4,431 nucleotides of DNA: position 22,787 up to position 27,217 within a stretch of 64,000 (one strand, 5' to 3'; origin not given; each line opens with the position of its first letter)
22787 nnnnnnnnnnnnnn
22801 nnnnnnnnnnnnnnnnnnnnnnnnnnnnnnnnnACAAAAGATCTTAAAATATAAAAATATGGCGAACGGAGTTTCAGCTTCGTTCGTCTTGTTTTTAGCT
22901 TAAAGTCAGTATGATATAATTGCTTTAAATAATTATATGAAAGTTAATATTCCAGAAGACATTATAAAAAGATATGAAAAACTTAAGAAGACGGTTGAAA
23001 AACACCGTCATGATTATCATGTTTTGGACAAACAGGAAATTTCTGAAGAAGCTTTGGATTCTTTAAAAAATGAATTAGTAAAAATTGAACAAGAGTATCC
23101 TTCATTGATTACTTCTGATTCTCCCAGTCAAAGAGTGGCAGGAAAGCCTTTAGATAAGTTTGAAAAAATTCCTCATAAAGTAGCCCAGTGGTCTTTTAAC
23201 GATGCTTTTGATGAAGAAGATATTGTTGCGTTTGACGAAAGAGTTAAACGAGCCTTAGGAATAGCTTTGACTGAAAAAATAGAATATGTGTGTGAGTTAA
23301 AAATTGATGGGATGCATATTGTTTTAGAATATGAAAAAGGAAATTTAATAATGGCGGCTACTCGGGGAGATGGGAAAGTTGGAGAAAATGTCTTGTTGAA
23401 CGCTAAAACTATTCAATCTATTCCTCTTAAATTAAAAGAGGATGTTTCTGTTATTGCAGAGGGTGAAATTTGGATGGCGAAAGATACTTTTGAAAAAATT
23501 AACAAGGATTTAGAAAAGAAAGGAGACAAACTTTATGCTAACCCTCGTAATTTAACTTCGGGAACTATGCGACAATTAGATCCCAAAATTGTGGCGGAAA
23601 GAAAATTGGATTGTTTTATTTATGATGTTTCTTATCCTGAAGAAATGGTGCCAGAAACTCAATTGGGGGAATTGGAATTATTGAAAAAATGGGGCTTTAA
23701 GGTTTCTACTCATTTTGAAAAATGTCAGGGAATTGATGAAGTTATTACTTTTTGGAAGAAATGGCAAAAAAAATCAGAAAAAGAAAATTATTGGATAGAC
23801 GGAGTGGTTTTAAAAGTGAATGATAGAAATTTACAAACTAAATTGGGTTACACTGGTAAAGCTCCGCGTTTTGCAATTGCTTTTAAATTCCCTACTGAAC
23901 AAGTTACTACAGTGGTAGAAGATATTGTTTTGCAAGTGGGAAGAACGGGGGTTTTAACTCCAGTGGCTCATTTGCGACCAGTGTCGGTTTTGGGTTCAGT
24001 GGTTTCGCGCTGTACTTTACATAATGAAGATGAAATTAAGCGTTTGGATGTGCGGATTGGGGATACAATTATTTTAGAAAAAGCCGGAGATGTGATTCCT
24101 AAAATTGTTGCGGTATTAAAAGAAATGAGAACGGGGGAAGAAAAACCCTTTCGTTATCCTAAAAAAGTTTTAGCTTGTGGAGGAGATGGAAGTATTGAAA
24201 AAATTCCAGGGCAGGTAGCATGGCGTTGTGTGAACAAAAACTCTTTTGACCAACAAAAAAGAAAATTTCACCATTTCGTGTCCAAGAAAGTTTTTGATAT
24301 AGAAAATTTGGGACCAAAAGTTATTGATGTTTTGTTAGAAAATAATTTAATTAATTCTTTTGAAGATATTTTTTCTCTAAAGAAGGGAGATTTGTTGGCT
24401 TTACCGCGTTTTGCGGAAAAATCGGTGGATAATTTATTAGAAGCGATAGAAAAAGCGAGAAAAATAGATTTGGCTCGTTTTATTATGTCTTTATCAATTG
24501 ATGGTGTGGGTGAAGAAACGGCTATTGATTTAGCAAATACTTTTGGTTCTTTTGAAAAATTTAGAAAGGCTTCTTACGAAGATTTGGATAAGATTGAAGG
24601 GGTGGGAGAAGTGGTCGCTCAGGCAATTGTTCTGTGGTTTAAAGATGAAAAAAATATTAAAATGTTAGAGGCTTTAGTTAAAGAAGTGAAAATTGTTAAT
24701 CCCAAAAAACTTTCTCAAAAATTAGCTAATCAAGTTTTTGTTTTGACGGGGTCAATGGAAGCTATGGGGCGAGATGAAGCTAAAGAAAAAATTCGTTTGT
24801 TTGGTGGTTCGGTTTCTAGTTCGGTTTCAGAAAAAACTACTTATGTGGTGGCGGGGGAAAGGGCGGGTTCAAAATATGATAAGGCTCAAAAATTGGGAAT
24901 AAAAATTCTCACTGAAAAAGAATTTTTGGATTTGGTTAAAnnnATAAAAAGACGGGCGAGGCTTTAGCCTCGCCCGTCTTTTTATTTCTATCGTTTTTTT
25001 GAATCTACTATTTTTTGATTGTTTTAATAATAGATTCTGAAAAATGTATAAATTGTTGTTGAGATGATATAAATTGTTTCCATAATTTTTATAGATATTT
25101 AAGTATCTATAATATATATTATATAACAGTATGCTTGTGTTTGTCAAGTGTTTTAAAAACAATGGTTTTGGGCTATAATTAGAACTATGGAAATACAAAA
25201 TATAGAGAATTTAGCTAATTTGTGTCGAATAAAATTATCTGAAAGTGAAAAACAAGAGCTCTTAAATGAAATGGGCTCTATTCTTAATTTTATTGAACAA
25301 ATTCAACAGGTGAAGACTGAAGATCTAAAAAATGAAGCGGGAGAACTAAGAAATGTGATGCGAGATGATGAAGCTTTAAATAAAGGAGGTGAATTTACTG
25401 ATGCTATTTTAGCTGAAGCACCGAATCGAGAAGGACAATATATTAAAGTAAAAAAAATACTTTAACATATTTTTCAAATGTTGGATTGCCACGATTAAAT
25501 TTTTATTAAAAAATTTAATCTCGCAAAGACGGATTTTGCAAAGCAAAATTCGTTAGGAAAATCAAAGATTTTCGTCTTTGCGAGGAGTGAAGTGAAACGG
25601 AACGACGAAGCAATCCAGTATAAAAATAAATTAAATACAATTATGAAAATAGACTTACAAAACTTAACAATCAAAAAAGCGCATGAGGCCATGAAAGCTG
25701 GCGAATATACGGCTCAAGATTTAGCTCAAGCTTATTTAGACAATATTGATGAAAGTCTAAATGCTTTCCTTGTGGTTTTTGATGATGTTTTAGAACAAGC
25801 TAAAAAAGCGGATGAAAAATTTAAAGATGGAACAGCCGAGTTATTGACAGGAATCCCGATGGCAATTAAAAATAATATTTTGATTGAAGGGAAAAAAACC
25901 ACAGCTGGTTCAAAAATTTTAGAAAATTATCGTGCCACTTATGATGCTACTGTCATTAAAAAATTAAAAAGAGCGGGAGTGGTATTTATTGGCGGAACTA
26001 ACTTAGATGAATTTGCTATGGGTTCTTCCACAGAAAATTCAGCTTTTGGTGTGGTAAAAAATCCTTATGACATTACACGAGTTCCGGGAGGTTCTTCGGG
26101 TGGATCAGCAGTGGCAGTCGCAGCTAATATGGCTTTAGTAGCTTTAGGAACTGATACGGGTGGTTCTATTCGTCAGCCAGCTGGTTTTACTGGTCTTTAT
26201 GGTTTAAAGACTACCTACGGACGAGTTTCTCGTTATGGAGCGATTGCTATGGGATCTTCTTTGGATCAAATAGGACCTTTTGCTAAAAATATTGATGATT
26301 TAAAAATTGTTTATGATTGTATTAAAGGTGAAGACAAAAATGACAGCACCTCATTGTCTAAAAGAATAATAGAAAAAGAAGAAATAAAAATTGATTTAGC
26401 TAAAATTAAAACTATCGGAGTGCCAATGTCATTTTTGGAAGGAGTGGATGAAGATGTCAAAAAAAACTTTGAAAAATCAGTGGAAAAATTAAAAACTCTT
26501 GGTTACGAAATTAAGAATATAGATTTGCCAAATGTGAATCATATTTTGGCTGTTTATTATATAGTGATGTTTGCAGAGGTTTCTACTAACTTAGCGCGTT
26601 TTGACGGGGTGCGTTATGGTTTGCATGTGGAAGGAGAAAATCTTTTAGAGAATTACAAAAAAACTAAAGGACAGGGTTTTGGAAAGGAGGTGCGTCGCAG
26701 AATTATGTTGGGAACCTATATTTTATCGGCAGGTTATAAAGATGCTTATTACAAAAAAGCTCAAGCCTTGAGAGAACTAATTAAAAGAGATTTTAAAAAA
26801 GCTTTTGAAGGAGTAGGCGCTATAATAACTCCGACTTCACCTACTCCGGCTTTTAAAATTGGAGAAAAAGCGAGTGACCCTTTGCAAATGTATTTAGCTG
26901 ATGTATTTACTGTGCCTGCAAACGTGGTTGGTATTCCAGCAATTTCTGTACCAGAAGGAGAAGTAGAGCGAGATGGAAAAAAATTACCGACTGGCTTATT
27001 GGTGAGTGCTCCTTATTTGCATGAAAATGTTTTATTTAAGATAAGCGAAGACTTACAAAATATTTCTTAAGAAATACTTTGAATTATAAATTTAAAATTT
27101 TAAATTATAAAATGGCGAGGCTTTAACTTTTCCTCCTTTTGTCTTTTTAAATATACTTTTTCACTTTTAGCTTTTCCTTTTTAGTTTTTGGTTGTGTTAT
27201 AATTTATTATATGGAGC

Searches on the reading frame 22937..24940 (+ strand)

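Call 24: search_protein_families(library=pfam, proteins=[window:22937-24940:+], max_evalue=0.001)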
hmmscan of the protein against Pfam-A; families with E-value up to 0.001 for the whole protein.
window:22937-24940:+ (668 aa): 7 families
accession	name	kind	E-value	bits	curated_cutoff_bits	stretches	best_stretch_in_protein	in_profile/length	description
PF01653.23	DNA_ligase_aden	-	1.2e-87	294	27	1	74-320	3-252/253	NAD-dependent DNA ligase adenylation domain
PF03120.22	DNA_ligase_OB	-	4e-33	113.6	32.9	1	324-401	1-78/79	NAD-dependent DNA ligase OB-fold domain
PF12826.13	HHH_2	-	1.1e-18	67.6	27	1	514-576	1-63/64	Helix-hairpin-helix motif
PF00533.33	BRCT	-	1.5e-18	67.2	21.3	1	594-666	4-77/78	BRCA1 C Terminus (BRCT) domain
PF14520.12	HHH_5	-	7.7e-16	58.8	27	2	519-567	5-54/57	Helix-hairpin-helix domain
PF12738.14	PTCB-BRCT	-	1.2e-09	38.5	22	1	605-659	6-60/63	twin BRCT domain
PF00633.29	HHH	-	3.4e-08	33.4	24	1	538-565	1-28/30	Helix-hairpin-helix motif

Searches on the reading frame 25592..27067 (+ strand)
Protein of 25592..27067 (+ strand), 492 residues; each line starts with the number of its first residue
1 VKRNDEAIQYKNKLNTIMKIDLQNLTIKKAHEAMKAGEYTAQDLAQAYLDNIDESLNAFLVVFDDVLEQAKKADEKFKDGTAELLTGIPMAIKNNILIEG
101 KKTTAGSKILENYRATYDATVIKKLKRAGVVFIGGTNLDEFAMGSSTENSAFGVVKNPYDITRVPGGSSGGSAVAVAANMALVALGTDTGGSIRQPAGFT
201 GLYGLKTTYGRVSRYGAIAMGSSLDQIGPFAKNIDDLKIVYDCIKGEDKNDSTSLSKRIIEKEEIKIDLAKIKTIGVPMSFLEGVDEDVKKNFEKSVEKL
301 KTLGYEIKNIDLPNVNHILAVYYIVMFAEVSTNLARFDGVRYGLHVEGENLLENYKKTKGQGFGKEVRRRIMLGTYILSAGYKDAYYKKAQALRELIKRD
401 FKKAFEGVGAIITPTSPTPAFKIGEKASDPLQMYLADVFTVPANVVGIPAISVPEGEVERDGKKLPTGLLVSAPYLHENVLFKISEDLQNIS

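Call 24: search_protein_families(library=pfam, proteins=[window:25592-27067:+], max_evalue=0.001)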
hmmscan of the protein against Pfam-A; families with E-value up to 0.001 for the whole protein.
window:25592-27067:+ (492 aa): 1 family
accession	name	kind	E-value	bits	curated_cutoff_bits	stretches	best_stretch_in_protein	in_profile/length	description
PF01425.27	Amidase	-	1.7e-140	469.4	27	1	46-481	4-444/445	Amidase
